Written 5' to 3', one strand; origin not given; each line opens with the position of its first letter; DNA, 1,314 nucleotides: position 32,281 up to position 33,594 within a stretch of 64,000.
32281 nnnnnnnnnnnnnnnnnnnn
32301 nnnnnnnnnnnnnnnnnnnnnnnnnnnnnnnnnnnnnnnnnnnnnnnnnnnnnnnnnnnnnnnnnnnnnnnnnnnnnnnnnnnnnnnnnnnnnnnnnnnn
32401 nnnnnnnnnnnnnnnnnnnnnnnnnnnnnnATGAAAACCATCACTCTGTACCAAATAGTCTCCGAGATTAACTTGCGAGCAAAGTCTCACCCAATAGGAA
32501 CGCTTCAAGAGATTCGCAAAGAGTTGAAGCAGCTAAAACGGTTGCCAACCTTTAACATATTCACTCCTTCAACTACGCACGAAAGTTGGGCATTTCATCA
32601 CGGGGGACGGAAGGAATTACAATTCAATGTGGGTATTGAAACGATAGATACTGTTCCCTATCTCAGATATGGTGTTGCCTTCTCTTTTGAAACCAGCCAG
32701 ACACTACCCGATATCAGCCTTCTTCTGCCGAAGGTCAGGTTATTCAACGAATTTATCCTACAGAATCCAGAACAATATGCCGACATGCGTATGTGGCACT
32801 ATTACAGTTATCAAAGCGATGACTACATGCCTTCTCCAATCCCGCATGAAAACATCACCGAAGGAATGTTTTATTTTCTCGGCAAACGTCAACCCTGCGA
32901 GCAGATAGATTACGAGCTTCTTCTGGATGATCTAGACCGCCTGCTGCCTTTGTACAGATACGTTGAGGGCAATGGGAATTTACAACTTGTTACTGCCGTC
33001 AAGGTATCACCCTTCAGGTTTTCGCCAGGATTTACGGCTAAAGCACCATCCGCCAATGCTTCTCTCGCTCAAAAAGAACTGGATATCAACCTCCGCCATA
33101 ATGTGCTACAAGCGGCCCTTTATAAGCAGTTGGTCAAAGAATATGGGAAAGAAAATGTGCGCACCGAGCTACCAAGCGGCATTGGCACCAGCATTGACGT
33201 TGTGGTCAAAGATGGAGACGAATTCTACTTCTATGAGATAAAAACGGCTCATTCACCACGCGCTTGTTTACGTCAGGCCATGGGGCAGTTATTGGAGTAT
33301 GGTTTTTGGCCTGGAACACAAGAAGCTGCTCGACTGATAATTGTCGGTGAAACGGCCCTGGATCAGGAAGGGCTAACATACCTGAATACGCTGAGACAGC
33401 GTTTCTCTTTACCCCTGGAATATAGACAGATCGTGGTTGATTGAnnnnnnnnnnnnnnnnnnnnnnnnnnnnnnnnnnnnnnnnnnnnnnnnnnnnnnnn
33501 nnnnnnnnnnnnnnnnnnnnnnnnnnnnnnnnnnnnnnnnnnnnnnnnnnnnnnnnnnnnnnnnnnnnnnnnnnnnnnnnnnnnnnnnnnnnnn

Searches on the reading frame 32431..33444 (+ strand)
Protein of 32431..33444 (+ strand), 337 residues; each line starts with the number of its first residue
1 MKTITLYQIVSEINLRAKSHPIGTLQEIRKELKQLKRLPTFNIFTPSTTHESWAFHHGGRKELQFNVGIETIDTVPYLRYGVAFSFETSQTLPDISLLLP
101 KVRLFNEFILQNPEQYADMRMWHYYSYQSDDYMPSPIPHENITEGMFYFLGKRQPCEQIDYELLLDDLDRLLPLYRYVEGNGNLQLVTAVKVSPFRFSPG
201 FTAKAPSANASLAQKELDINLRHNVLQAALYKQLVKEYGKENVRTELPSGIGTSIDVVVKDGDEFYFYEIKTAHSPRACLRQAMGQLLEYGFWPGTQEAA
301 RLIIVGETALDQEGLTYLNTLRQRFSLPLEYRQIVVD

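Call 5: search_protein_families(library=ncbifam, proteins=[window:32431-33444:+], max_evalue=0.01)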
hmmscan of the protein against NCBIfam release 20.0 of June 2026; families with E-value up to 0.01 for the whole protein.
window:32431-33444:+ (337 aa): 0 families

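Call 14: search_protein_families(library=padloc, proteins=[window:32431-33444:+], max_evalue=0.001)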
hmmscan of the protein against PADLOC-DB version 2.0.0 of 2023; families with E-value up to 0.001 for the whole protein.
window:32431-33444:+ (337 aa): 0 families

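Call 15: search_protein_families(library=pfam, proteins=[window:32431-33444:+], max_evalue=0.001)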
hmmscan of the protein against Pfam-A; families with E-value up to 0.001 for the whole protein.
window:32431-33444:+ (337 aa): 0 families

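Call 45: search_protein_families(library=pfam, alignment_id=A5, max_evalue=0.001)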
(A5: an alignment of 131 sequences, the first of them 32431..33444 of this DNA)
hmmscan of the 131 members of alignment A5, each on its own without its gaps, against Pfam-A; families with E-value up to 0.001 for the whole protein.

A. member 1, window:32431-33444:+ (337 aa): 0 families

B. families by the number of members that match (of 131 scanned): 129 families (the first 25 are shown)
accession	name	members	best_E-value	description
PF04055.27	Radical_SAM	10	2.6e-12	Radical SAM superfamily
PF13353.11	Fer4_12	10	4.4e-09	4Fe-4S single cluster domain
PF00589.27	Phage_integrase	6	1e-41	Phage integrase family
PF13649.12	Methyltransf_25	6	2.6e-22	Methyltransferase domain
PF13847.12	Methyltransf_31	6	7.2e-22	Methyltransferase domain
PF02475.24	TRM5-TYW2_MTfase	6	1.3e-08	TRM5/TYW2 methyltransferase domain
PF05175.20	MTS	6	4.6e-07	Methyltransferase small domain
PF00781.29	DAGK_cat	5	1.4e-39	Diacylglycerol kinase catalytic domain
PF19279.4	YegS_C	5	4.2e-25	YegS C-terminal NAD kinase beta sandwich-like domain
PF08241.18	Methyltransf_11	5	4.7e-24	Methyltransferase domain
PF05958.17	tRNA_U5-meth_tr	5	6.4e-24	tRNA (Uracil-5-)-methyltransferase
PF01938.26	TRAM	5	4.7e-12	TRAM domain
PF09445.16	Methyltransf_15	5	3.7e-07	RNA cap guanine-N2 methyltransferase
PF06325.19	PrmA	5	3.7e-06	Ribosomal protein L11 methyltransferase (PrmA)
PF01513.26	NAD_kinase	5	2.1e-05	ATP-NAD kinase N-terminal domain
PF14072.11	DndB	4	9.6e-22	DNA-sulfur modification-associated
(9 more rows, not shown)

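Call 50: search_solved_structures(query=window:32431-33444:+, max_evalue=1)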
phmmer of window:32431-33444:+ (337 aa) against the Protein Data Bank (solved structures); distinct sequences matched with E-value up to 1: 2.
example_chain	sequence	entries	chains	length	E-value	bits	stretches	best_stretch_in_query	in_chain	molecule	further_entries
4r5q_A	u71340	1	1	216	0.24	13.6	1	157-281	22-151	CRISPR-associated exonuclease, Cas4 family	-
3ixv_A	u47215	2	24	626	0.36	13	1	120-179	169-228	Hemocyanin AA6 chain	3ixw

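Call 51: search_protein_families(library=padloc, alignment_id=A5, max_evalue=0.001)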
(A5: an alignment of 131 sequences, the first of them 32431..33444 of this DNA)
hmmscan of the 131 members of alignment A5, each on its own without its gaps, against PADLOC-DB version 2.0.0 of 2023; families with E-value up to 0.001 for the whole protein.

A. member 1, window:32431-33444:+ (337 aa): 0 families

B. families by the number of members that match (of 131 scanned): 160 families (the first 25 are shown)
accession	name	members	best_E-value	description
PDLC02903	pVip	10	5.1e-09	Viperins not associated with kinases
PDLC02904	pVip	10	5.7e-08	Viperins associated with kinases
PDLC04134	mad2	6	3.2e-26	mads_2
PDLC04140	mad8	4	6.5e-16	mads_8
PDLC02630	DrmD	2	1.4e-40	DrmD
PDLC04135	mad3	2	5.2e-37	mads_3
PDLC02658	DndB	2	4e-18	DndB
PDLC02980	AriA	2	4.6e-14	-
PDLC02826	DpdD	2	3.8e-11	DpdD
PDLC02960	RT-Protease_XI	2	3.5e-10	single gene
PDLC04213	HEC-02A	2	1.6e-09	-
PDLC02959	RT-Protease_XI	2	2.3e-09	single gene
PDLC02836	DpdD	2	3.3e-09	DpdD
PDLC02837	DpdD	2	1.7e-08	DpdD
PDLC04146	HEC-02B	2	1e-06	-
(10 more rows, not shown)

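Call 54: search_protein_families(library=phrogs, proteins=[window:32431-33444:+], max_evalue=0.01)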
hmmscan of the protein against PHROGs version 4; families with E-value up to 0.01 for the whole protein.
window:32431-33444:+ (337 aa): 0 families
